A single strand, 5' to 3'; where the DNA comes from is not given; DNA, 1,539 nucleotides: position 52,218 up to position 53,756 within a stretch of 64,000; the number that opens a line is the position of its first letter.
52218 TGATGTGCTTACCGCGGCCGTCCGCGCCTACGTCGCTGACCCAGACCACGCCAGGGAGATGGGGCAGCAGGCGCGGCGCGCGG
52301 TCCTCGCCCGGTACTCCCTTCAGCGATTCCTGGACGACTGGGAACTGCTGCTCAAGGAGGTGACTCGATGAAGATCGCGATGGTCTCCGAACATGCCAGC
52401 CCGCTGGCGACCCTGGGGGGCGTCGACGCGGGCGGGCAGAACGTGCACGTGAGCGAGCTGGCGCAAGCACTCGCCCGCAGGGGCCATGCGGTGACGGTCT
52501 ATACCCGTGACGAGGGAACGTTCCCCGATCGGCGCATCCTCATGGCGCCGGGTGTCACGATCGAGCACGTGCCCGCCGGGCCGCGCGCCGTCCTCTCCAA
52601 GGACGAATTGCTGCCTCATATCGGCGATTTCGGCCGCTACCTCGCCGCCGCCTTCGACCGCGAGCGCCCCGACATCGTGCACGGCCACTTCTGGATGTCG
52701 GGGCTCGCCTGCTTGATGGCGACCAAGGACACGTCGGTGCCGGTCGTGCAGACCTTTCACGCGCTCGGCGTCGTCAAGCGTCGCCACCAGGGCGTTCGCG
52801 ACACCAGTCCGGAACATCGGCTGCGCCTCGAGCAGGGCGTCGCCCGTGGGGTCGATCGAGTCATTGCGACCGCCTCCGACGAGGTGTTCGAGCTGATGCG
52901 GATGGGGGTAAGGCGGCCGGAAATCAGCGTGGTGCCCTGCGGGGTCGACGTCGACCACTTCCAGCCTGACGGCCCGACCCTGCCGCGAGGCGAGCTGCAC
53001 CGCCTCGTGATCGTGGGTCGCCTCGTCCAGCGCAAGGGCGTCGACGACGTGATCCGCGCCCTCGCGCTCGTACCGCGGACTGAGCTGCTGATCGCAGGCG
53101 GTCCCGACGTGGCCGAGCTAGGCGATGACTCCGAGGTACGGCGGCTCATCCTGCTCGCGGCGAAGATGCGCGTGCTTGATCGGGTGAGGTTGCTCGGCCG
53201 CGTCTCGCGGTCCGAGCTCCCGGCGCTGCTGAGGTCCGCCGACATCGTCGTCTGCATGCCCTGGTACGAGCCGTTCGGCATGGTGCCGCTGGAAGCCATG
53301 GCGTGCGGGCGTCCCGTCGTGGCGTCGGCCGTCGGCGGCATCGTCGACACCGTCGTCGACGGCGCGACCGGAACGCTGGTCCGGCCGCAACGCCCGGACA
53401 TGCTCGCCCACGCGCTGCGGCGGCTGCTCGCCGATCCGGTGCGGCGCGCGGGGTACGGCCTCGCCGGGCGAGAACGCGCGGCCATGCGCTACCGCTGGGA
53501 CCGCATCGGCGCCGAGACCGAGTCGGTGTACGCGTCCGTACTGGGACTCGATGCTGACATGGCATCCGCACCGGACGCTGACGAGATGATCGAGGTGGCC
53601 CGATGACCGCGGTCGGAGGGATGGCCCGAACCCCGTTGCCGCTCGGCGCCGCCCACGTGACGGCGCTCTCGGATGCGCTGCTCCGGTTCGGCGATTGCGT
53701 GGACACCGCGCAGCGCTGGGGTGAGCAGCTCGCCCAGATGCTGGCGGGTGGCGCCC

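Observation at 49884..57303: Complete ADP-heptose pathway fused to a GT9/GT4 glycosyltransferase operon in a Gram-positive actinobacterium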

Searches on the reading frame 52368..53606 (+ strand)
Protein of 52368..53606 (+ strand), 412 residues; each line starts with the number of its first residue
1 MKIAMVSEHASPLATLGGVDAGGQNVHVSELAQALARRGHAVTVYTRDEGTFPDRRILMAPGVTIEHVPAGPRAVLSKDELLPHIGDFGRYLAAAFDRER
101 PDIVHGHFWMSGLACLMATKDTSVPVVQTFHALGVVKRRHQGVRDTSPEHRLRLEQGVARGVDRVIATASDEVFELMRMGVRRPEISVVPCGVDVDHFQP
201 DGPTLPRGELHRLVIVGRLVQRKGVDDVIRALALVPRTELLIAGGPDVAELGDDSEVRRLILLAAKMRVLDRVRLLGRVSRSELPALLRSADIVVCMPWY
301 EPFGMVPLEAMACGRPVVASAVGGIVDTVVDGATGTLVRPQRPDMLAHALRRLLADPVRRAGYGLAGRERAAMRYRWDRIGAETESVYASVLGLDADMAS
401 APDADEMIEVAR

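Call 3: search_protein_families(library=pfam, proteins=[window:52368-53606:+])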
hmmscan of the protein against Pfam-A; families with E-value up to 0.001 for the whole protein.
window:52368-53606:+ (412 aa): 8 families
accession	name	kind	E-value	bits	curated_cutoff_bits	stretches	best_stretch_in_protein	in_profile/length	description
PF00534.26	Glycos_transf_1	-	6.7e-38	130.3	26.4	1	212-369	17-171/172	Glycosyl transferases group 1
PF13439.12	Glyco_transf_4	-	1.2e-34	120.3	28.5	1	22-196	2-169/170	Glycosyltransferase Family 4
PF13692.12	Glyco_trans_1_4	-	5.6e-32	111.4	27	1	212-356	3-142/142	Glycosyl transferases group 1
PF13579.12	Glyco_trans_4_4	-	6.5e-31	108.3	29.7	1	22-192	1-158/158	Glycosyl transferase 4-like domain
PF20706.3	GT4-conflict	-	2e-20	73.6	26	1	14-379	4-380/385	Family 4 Glycosyltransferase in conflict systems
PF08323.17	Glyco_transf_5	-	1.3e-09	38.6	22.7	1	94-140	120-175/239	Starch synthase catalytic domain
PF13524.12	Glyco_trans_1_2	-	3e-09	37.4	25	1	272-380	28-138/144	Glycosyl transferase-like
PF13477.12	Glyco_trans_4_2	-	4.8e-09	37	23.4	1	24-141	9-117/139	Glycosyl transferase 4-like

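Call 4: search_protein_families(library=ncbifam, proteins=[window:52368-53606:+])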
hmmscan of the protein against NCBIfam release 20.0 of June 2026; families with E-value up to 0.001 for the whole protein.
window:52368-53606:+ (412 aa): 42 families (the best 25 are shown)
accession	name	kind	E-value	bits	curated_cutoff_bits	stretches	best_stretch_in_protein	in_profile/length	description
TIGR03449.1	mycothiol_MshA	equivalog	6e-71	239.5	462.5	1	2-391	1-403/406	D-inositol-3-phosphate glycosyltransferase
TIGR02149.1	glgA_Coryne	subfamily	4.1e-48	164.5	302.4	1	22-392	16-391/391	glycogen synthase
NF041876.1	EPS_EpsE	equivalog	4.5e-36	124.9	400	1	182-379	184-384/389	exopolysaccharide biosynthesis GT4 family glycosyltransferase EpsE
TIGR04047.1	MSMEG_0565_glyc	hypoth_equivalog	1.5e-33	116.4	259.85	1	23-388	13-371/373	MSMEG_0565 family glycosyltransferase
TIGR02472.1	sucr_P_syn_N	equivalog_domain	1.4e-25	90.1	576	1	19-378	23-428/439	sucrose-phosphate synthase, putative, glycosyltransferase domain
TIGR04063.1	stp3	hypoth_equivalog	4.4e-25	88.4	442.05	1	90-392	82-396/397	TIGR04063 family PEP-CTERM/XrtA system glycosyltransferase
TIGR03088.1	stp2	hypoth_equivalog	6.9e-25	87.9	409.05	1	178-392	154-374/374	TIGR03088 family PEP-CTERM/XrtA system glycosyltransferase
NF053787.1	GlcN_PG_synth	equivalog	1.2e-24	86.9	480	1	96-392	78-360/361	N-acetylglucosaminyl phosphatidylglycerol synthase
TIGR03999.1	thiol_BshA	equivalog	2.7e-24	85.8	273.7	1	21-392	11-374/375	N-acetyl-alpha-D-glucosaminyl L-malate synthase BshA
NF041010.1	glycosy_Agl16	equivalog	1e-19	70.7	575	1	134-391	106-351/352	glycosylation protein Agl16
TIGR02095.1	glgA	subfamily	3.3e-18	65.6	328.45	1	213-388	297-474/477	glycogen/starch synthase, ADP-glucose type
NF038229.1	Glyco4_Geo_Pelo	equivalog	4.9e-17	62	400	1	92-392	47-337/338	GPMC system family 4 glycosyltransferase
NF038295.1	EPS_HpsP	equivalog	5.7e-17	61.8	550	1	168-391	161-387/388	hormogonium polysaccharide biosynthesis glycosyltransferase HpsP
NF012028.0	PRK15484.1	subfamily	1.1e-16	61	618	1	181-387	158-374/380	lipopolysaccharide N-acetylglucosaminyltransferase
NF001899.0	PRK00654.1-2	equivalog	1e-15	57.1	459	1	213-391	294-475/478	glycogen synthase GlgA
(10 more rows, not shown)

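Call 44: search_solved_structures(query=window:52368-53606:+, max_evalue=1e-10)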
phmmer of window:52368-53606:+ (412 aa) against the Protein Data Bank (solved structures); distinct sequences matched with E-value up to 1e-10: 25.
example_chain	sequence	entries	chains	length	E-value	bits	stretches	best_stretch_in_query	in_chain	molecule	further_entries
6kih_A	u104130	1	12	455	1.1e-63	218.8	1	3-393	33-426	Tll1590 protein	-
3c4q_A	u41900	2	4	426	5.2e-47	164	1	1-392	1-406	Predicted glycosyltransferases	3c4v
3c48_A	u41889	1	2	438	5.9e-47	163.8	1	1-392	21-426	Predicted glycosyltransferases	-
6tvp_A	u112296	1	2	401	4e-31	111.7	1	98-391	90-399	Alpha-maltose-1-phosphate synthase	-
7qsg_A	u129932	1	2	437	1.1e-22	83.9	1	153-392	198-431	D-inositol 3-phosphate glycosyltransferase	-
6ldq_D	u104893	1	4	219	6.6e-21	78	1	3-196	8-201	Tll1590 protein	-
2r60_A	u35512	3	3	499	1.1e-19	74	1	291-380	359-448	Glycosyl transferase, group 1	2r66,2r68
2jjm_A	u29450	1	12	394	1.4e-19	73.6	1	21-395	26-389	GLYCOSYL TRANSFERASE, GROUP 1 FAMILY PROTEIN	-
3mbo_A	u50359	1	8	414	1.8e-19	73.3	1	21-395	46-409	Glycosyltransferase, group 1 family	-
3oka_A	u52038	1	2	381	2.1e-18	69.8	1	183-386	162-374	GDP-mannose-dependent alpha-(1-6)-phosphatidylinositol monomannoside mannosyltransferase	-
3okc_A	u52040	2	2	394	2.1e-18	69.7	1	183-387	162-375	GDP-mannose-dependent alpha-(1-6)-phosphatidylinositol monomannoside mannosyltransferase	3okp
4n9w_A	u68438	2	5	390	6.5e-16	61.6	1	22-406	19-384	GDP-mannose-dependent alpha-(1-2)-phosphatidylinositol mannosyltransferase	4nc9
2gej_A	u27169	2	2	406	7.3e-16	61.4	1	22-406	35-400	PHOSPHATIDYLINOSITOL MANNOSYLTRANSFERASE (PimA)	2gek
2bis_A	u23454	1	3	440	1.2e-15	60.7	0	278-383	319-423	GLGA GLYCOGEN SYNTHASE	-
3fro_A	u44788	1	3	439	1.2e-15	60.7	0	278-383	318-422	GlgA glycogen synthase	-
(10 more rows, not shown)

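Call 54: search_solved_structures(query=window:52368-53606:+, max_evalue=1e-40, show_alignments=2)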
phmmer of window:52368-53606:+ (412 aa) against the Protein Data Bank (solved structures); distinct sequences matched with E-value up to 1e-40: 3.
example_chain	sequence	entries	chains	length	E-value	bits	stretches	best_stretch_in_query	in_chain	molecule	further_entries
6kih_A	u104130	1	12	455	1.1e-63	218.8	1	3-393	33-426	Tll1590 protein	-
3c4q_A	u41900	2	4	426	5.2e-47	164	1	1-392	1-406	Predicted glycosyltransferases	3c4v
3c48_A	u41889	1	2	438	5.9e-47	163.8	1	1-392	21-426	Predicted glycosyltransferases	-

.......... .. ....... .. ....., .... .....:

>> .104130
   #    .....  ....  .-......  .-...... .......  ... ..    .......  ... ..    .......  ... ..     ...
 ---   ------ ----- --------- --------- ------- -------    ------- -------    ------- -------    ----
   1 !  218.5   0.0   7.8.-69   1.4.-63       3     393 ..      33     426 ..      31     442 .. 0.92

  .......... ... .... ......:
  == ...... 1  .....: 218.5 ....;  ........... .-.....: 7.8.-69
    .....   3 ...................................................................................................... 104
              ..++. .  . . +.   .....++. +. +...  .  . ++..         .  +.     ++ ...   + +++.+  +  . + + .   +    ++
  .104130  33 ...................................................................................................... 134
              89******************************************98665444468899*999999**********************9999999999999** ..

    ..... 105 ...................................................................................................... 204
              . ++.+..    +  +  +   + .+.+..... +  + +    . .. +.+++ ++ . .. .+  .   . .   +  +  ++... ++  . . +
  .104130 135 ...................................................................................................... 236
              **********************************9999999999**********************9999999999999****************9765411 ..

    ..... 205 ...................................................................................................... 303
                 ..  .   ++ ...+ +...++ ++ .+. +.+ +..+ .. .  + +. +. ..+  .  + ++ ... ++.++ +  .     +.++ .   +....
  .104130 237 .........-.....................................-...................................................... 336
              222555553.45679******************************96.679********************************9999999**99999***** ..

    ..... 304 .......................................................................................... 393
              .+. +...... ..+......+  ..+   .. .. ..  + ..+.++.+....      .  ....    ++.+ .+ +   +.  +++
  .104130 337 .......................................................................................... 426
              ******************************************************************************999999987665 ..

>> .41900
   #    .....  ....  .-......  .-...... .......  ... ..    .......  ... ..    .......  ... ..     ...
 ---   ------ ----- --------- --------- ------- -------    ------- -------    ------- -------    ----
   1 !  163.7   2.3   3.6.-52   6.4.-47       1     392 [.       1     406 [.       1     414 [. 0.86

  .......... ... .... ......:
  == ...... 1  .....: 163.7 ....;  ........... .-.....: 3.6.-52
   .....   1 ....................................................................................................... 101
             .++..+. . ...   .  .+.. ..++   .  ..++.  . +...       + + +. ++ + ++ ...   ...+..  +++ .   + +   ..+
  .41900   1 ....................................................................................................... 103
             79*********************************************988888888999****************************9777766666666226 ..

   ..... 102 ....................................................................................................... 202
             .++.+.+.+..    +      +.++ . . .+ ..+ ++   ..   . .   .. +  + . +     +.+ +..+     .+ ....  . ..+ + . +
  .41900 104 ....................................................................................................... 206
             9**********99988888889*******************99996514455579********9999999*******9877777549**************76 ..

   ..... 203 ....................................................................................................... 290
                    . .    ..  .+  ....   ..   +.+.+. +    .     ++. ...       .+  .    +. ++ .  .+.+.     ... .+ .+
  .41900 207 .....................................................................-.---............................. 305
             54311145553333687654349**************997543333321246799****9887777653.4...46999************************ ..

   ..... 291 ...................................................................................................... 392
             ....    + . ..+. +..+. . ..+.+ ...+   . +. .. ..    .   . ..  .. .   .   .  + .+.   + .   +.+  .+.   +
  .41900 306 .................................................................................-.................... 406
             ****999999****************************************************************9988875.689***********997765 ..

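Call 70: find_encoding_contigs(protein=window:52368-53606:+, flank=2000, max_places=3)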
Protein window:52368-53606:+ (412 aa): 1 contig read that carries it; 1 place shown.
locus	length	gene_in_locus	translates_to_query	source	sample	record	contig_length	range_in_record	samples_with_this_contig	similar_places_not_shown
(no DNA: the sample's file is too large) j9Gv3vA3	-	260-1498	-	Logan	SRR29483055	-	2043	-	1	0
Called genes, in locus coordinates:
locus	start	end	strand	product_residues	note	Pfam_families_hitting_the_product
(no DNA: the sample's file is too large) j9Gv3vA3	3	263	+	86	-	?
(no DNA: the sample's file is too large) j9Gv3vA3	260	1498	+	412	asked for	PF08323:Glyco_transf_5 (faint), PF20706:GT4-conflict, PF13439:Glyco_transf_4, PF13477:Glyco_trans_4_2, PF13579:Glyco_trans_4_4, PF00534:Glycos_transf_1, PF13692:Glyco_trans_1_4, PF13524:Glyco_trans_1_2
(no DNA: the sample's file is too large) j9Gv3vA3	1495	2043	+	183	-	?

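Call 72: list_cluster_members(proteins=[window:52368-53606:+, window:51409-52371:+, window:55667-56350:+])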
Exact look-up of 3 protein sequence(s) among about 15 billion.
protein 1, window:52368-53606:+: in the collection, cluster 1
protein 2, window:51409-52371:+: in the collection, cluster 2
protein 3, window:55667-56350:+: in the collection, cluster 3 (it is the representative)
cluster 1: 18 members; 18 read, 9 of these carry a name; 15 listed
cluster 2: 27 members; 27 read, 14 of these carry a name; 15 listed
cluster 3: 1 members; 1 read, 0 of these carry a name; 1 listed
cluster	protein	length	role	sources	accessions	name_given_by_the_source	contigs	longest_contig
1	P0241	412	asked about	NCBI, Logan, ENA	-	-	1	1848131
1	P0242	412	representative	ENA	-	-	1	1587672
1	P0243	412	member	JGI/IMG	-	glycosyltransferase involved in cell wall biosynthesis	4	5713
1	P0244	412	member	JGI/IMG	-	D-inositol-3-phosphate glycosyltransferase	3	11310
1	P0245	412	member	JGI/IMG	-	D-inositol-3-phosphate glycosyltransferase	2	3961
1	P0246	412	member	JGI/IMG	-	glycosyltransferase involved in cell wall biosynthesis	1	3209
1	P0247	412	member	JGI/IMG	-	D-inositol-3-phosphate glycosyltransferase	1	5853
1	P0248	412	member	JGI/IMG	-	D-inositol-3-phosphate glycosyltransferase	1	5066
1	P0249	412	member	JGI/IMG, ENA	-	glycosyltransferase involved in cell wall biosynthesis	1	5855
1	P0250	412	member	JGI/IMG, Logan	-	D-inositol-3-phosphate glycosyltransferase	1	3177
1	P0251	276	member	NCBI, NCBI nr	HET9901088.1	MAG TPA: glycosyltransferase, partial [Actinomycetes bacterium] | glycosyltransferase [Actinomycetes bacterium]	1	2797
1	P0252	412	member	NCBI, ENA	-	-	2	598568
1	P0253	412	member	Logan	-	-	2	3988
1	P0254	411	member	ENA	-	-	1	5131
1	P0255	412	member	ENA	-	-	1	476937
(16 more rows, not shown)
